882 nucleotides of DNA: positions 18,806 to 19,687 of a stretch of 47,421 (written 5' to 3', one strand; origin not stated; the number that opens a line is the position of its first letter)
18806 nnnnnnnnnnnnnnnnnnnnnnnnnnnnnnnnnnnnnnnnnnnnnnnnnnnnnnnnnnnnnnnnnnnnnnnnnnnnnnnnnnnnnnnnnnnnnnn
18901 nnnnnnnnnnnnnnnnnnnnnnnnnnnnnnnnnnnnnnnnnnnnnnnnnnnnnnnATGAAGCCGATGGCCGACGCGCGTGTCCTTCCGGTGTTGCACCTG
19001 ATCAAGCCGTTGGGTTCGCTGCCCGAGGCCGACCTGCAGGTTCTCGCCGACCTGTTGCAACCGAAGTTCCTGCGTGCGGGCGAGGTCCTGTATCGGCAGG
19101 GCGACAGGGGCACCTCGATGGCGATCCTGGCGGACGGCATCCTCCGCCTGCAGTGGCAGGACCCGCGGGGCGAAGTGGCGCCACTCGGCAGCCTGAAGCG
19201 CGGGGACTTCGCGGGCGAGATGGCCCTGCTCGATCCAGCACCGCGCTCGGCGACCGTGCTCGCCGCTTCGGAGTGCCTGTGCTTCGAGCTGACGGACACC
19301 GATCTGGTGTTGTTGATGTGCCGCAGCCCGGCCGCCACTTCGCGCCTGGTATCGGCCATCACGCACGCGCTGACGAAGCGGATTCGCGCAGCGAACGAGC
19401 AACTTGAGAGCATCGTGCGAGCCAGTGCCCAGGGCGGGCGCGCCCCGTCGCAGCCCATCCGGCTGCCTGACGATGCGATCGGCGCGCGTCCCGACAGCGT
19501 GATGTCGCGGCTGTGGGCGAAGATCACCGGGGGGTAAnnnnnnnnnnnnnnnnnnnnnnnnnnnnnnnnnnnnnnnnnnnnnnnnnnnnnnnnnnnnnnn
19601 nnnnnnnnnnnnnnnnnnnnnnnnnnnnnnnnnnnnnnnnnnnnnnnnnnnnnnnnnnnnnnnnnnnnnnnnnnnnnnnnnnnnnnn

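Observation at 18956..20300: Tandem pair of standalone cNMP-binding proteins followed by a 33-bp x3 repeat that re-encodes the C-terminal decapeptide with stop/restart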

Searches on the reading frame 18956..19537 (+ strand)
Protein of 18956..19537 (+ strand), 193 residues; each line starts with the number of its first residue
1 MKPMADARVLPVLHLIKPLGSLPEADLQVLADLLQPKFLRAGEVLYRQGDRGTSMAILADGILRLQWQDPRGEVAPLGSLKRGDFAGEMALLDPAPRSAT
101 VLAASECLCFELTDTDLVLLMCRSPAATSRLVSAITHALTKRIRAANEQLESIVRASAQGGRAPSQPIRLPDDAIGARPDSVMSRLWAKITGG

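Call 4: search_protein_families(library=pfam, proteins=[window:18956-19537:+], max_evalue=0.01)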
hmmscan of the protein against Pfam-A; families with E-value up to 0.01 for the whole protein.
window:18956-19537:+ (193 aa): 1 family
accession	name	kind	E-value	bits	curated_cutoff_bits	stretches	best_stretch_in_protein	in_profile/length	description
PF00027.35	cNMP_binding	-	8e-19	67.9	27.5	1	37-117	2-82/89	Cyclic nucleotide-binding domain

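Call 5: search_protein_families(library=ncbifam, proteins=[window:18956-19537:+], max_evalue=0.01)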
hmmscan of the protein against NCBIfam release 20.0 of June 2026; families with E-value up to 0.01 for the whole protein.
window:18956-19537:+ (193 aa): 5 families
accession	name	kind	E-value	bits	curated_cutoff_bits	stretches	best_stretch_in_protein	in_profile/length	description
NF058543.1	ActPatMycb56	equivalog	7.7e-15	54.6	460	1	23-140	8-123/317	acetyltransferase Pat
NF041163.2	encap_f2b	equivalog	4.5e-09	35.9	400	1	14-143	74-205/450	family 2B encapsulin nanocompartment shell protein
TIGR03896.1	cyc_nuc_ocin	subfamily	1.9e-08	34.1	161.05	1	22-147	149-274/317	bacteriocin-type transport-associated protein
NF008732.0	PRK11753.1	equivalog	1.4e-06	27.9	266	1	44-152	33-138/214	cAMP-activated global transcriptional regulator CRP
NF007707.0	PRK10402.1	subfamily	0.00056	19.6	180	1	42-145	39-142/226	transcriptional regulator YeiL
